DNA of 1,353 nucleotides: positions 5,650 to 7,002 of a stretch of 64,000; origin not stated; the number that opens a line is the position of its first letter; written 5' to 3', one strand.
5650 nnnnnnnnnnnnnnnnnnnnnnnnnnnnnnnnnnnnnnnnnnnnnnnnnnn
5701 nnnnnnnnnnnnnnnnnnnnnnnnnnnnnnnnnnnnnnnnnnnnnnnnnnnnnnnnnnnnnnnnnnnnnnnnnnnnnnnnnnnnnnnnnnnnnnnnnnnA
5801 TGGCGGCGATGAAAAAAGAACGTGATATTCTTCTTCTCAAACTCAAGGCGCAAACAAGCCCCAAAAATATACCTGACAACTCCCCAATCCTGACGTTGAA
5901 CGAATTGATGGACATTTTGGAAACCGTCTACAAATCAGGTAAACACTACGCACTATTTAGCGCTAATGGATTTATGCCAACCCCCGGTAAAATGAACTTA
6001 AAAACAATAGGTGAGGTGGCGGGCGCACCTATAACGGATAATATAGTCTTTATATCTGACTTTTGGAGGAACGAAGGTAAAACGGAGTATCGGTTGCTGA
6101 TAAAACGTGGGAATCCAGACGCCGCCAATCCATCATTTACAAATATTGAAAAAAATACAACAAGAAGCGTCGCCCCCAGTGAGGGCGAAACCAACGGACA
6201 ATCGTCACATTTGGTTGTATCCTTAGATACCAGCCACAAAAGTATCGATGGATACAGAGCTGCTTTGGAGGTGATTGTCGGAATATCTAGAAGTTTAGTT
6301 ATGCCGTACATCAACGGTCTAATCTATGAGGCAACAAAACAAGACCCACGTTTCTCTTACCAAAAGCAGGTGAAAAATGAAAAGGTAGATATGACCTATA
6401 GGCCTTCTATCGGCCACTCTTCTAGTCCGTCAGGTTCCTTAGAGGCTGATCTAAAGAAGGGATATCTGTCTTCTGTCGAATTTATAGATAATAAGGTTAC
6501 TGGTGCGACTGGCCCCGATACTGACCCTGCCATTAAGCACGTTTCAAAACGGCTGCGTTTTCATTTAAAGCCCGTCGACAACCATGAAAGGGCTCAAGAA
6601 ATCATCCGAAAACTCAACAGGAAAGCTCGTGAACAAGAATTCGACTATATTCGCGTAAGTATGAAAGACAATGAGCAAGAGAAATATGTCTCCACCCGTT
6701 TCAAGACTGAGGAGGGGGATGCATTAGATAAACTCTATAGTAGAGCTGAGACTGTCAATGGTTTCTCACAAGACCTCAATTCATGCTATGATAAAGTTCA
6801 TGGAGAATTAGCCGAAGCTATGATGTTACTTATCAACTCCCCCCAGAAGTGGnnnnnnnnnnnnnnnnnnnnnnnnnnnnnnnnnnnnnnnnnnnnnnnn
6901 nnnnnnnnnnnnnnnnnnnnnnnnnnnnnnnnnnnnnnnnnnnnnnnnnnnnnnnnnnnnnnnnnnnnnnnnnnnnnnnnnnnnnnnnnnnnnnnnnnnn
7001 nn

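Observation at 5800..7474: Coupled soluble + 4-TM gene pair in the satellite cargo slot: candidate undescribed anti-phage system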

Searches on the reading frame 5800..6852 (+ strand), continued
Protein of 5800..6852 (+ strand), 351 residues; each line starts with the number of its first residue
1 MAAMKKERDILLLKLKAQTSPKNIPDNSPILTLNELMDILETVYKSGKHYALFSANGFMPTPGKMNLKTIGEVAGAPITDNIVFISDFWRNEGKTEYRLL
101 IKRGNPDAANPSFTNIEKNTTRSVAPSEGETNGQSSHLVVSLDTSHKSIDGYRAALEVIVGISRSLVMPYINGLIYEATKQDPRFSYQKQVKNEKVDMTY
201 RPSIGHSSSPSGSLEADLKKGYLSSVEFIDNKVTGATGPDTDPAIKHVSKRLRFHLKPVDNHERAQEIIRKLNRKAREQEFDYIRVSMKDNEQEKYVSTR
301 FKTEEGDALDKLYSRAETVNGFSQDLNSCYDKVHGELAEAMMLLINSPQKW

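Call 51: search_protein_families(library=padloc, proteins=[L005:1810-2382:+, L003:3328-3933:+, L001:5766-6335:+, L001:4680-5750:+, L005:2537-3790:-, L005:3900-4268:-, L005:4465-5010:-], max_evalue=0.01)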
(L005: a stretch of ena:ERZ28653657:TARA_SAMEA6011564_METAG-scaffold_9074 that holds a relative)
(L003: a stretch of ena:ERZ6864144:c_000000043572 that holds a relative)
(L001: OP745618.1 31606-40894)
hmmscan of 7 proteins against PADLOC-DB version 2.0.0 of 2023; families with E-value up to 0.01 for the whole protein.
L005:1810-2382:+ (191 aa): 1 family
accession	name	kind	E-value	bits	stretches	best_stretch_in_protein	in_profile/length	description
PDLC04699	PDC-M53B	-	2.3e-46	156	1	9-190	5-186/188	-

L003:3328-3933:+ (202 aa): 1 family
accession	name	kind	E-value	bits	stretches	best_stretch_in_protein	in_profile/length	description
PDLC04699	PDC-M53B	-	1.2e-23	81.9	1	6-196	4-185/188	-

L001:5766-6335:+ (190 aa): 1 family
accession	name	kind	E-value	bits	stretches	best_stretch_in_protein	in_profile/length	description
PDLC04699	PDC-M53B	-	7.4e-49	164.1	1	2-188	5-187/188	-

L001:4680-5750:+ (357 aa): 4 families
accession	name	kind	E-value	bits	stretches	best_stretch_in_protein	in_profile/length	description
PDLC04696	PDC-M53A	-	4.7e-24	83.1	1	55-332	3-292/320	-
PDLC04697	PDC-M53A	-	2.7e-17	61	1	54-355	2-322/324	-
PDLC04694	PDC-M53A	-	1.5e-11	42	1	75-324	31-297/331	-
PDLC04698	PDC-M53A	-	2.6e-08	31.6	1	56-201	4-152/322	-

L005:2537-3790:- (418 aa): 6 families
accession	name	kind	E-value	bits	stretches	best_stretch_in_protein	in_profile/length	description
PDLC03859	LmuB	-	0.00012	19.5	1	36-374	203-496/611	-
PDLC00580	JetC3|JetC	-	0.00024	17.5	1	166-378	200-412/1068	DUF3584 domain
PDLC00006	DruC1|DruC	-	0.0012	15.4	1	209-379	176-345/626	Unknown function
PDLC00550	JetC2|JetC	-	0.0013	14.6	1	232-392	836-991/1355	DUF3584 domain; MukB-like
PDLC03865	LmuB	-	0.0019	14.4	1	60-370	191-510/1007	-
PDLC00518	JetC1|JetC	-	0.0031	13.4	1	165-280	351-466/1112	DUF3584 domain; MukB-like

L005:3900-4268:- (123 aa): 0 families

L005:4465-5010:- (182 aa): 0 families

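Call 71: find_encoding_contigs(protein=P0002, flank=5000, max_places=3)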
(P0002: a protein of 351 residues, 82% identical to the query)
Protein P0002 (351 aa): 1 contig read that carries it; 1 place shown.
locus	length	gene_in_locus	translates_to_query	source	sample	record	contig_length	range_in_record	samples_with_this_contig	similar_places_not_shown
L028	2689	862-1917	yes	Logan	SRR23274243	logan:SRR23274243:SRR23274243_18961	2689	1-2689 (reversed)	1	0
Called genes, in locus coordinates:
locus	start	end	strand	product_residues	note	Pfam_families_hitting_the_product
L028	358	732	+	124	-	-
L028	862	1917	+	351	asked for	-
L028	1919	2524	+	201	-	-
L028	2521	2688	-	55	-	?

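Call 72: find_encoding_contigs(protein=P0005, flank=5000, max_places=5)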
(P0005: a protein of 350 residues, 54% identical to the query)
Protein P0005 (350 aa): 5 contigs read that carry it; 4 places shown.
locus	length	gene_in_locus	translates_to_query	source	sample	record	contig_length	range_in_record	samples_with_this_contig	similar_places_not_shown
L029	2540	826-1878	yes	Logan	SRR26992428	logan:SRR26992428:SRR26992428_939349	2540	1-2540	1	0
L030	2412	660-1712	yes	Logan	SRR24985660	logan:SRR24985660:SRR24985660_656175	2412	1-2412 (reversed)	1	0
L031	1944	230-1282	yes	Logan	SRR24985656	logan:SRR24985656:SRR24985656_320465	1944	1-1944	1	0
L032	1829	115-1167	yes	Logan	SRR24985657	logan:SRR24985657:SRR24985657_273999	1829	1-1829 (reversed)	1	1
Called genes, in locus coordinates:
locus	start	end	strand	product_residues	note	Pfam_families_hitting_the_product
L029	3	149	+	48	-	?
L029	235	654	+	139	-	PF11604:CusF_Ec (weak)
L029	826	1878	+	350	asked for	-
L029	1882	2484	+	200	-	-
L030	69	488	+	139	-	PF11604:CusF_Ec (weak)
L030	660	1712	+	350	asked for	-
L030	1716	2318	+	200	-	-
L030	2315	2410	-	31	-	?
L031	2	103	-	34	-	?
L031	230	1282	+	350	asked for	-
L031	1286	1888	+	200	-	-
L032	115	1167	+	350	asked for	-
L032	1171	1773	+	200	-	-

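Call 73: find_encoding_contigs(protein=P0008, flank=5000, max_places=3)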
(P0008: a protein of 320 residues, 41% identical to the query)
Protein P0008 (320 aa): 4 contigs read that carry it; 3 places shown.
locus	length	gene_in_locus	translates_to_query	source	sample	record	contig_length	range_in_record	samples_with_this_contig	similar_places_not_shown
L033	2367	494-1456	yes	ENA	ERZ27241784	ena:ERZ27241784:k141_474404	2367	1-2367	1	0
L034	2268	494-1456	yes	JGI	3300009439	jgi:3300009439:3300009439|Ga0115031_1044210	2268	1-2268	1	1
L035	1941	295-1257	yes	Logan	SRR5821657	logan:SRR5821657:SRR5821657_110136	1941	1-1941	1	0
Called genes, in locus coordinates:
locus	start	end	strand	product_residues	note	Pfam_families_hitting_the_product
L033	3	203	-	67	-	?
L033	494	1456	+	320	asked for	-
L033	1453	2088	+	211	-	-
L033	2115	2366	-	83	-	?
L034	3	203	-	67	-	?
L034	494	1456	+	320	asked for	-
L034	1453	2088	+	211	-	-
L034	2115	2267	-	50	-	?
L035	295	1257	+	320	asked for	-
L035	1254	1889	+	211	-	-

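Call 88: list_cluster_members(proteins=[P0016, P0020, P0030, P0045, P0066, P0078, P0085, P0100, P0123, P0153])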
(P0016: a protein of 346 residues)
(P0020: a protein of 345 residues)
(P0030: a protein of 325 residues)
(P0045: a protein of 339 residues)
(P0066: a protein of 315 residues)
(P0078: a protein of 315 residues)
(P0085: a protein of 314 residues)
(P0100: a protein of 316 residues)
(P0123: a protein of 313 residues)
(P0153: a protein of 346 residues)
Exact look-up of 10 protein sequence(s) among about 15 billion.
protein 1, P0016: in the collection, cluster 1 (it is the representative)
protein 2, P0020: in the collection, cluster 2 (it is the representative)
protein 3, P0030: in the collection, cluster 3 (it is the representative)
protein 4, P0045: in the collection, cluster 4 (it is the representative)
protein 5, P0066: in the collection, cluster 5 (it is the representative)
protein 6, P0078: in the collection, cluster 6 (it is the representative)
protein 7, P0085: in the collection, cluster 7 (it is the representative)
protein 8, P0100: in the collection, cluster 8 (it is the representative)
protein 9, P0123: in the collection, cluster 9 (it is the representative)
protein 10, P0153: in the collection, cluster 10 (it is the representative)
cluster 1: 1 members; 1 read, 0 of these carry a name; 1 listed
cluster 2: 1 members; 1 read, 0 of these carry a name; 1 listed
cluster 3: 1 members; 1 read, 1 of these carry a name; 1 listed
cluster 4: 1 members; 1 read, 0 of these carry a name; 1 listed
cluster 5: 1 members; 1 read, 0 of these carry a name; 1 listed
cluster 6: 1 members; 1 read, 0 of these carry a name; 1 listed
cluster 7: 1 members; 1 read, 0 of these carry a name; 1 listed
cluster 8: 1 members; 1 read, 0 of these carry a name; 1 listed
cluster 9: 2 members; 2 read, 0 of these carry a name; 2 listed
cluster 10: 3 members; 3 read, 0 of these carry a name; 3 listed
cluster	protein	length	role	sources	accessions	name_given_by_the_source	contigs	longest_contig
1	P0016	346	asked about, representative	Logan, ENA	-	-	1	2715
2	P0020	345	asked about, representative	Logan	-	-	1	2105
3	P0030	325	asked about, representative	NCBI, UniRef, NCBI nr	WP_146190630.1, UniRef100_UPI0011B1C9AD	hypothetical protein [Marinicauda salina] | hypothetical protein n=1 Tax=Marinicauda salina TaxID=2135793 RepID=UPI0011B1C9AD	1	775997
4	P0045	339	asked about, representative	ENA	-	-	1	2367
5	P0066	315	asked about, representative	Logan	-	-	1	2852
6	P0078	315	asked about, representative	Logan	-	-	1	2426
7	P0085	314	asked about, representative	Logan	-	-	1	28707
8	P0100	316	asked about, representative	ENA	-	-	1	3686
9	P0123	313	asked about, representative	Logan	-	-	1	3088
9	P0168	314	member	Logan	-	-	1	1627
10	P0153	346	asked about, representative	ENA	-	-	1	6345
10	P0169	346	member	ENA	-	-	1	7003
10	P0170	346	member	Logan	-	-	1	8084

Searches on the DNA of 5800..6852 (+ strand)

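Call 53: search_dna_similar(query=L001:4680-6338:+, collection=ecoli_genomes, mode=distant, max_rows=25, rows=spread)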
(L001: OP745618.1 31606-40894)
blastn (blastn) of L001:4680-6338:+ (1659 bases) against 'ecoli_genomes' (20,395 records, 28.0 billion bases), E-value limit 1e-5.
Records with a match: 933; places in all: 1053; records where one place covers at least 80% of the query: 1.
Genomes with a match: 929 of 5426; with a place that covers at least 80% of the query: 1. Places per genome that has any: lowest 1, median 1, highest 3. On chromosomes: 1048 places; on plasmids: 5.
Best place of each record, by identity: 90-95% 284; 80-90% 647; 60-80% 2.
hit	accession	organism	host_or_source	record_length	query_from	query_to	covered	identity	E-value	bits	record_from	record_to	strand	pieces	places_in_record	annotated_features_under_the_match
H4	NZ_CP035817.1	Escherichia coli strain E7476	Homo sapiens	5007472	3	1652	99%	80.5%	0e+0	1511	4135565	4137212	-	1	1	hypothetical protein (x2)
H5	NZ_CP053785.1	Escherichia coli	Bird of prey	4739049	1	81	5%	90.1%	1e-20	111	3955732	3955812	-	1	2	none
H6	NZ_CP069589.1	Escherichia coli strain FDAARGOS_1266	Homo sapiens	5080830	1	81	5%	90.1%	1e-20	111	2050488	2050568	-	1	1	none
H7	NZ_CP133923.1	Escherichia coli strain M21816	Homo sapiens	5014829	1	81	5%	90.1%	1e-20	111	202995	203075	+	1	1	none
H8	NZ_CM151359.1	Escherichia coli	Homo sapiens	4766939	1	81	5%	90.1%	1e-20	111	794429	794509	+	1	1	none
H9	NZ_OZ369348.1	Escherichia coli strain Esc22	not applicable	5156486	1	81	5%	90.1%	1e-20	111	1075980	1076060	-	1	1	none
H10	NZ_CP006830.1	Escherichia coli APEC O18 strain APEC O18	chicken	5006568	1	85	5%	84.7%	1e-14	92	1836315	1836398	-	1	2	none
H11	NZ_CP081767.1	Escherichia coli strain 0H18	-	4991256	1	85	5%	84.7%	1e-14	92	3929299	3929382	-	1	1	none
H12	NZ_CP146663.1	Escherichia coli strain MS 110-3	Homo sapiens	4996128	1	85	5%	84.7%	1e-14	92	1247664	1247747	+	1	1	none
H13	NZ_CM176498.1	Escherichia coli strain Eco_23-2678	African Green Monkey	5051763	1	85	5%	84.7%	1e-14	92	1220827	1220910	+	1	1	none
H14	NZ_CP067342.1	Escherichia coli strain ECJXMCRH7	chicken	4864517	1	81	5%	88.9%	6e-19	106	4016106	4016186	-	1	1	none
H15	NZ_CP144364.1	Escherichia coli strain H106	Homo sapiens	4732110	1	81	5%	88.9%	6e-19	106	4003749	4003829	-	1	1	none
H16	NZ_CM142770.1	Escherichia coli strain GPEC206-621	chicken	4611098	1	81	5%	88.9%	6e-19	106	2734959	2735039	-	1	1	none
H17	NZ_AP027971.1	Escherichia coli strain VE-V10-F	-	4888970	1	77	5%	92.2%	5e-20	109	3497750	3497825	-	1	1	none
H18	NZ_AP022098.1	Escherichia coli strain WP4-S18-ESBL-09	-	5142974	2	84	5%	85.5%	4e-15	93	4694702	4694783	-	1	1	none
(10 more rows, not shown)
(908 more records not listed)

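Call 55: get_annotated_region(hit=H4, flank=12000)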
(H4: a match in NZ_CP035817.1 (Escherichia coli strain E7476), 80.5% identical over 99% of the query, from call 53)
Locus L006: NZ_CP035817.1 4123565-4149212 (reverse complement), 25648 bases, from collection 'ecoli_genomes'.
description: Escherichia coli strain E7476 chromosome, complete genome
organism: Escherichia coli strain E7476 (NCBI taxid 562)
replicon: chromosome; assembly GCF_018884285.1
host: Homo sapiens; source: stool; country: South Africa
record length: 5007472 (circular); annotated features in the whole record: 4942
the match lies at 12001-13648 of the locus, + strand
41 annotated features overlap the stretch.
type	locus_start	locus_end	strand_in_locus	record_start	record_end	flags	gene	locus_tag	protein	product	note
CDS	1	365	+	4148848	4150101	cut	proA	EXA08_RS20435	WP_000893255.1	glutamate-5-semialdehyde dehydrogenase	-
tRNA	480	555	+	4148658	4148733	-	-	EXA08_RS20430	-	tRNA-Thr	-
CDS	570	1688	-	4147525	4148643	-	-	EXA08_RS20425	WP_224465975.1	tyrosine-type recombinase/integrase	-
CDS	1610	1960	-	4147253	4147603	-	-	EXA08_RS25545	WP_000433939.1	helix-turn-helix domain-containing protein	-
CDS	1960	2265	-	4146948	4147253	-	-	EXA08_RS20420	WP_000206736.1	hypothetical protein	-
CDS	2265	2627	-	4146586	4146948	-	-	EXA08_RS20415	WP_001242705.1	phage protein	-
CDS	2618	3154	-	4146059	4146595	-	-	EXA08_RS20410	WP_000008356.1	HD family hydrolase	-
CDS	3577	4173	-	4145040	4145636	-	-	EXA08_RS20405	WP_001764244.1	hypothetical protein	-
CDS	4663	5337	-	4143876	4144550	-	ymfK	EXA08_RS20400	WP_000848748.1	LexA family protein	-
CDS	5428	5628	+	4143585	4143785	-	ymfT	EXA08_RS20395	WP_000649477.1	YdaS family helix-turn-helix protein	-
CDS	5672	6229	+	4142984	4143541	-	ymfL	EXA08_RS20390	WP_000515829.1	protein YmfL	-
CDS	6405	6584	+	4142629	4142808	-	-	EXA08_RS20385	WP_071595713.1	DUF4222 domain-containing protein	-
CDS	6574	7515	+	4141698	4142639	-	-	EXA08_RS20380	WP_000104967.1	helix-turn-helix domain-containing protein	-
CDS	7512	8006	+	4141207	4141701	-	yfdN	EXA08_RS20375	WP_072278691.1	PerC family transcriptional regulator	-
CDS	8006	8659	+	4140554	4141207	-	-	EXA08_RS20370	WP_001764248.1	phage N-6-adenine-methyltransferase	-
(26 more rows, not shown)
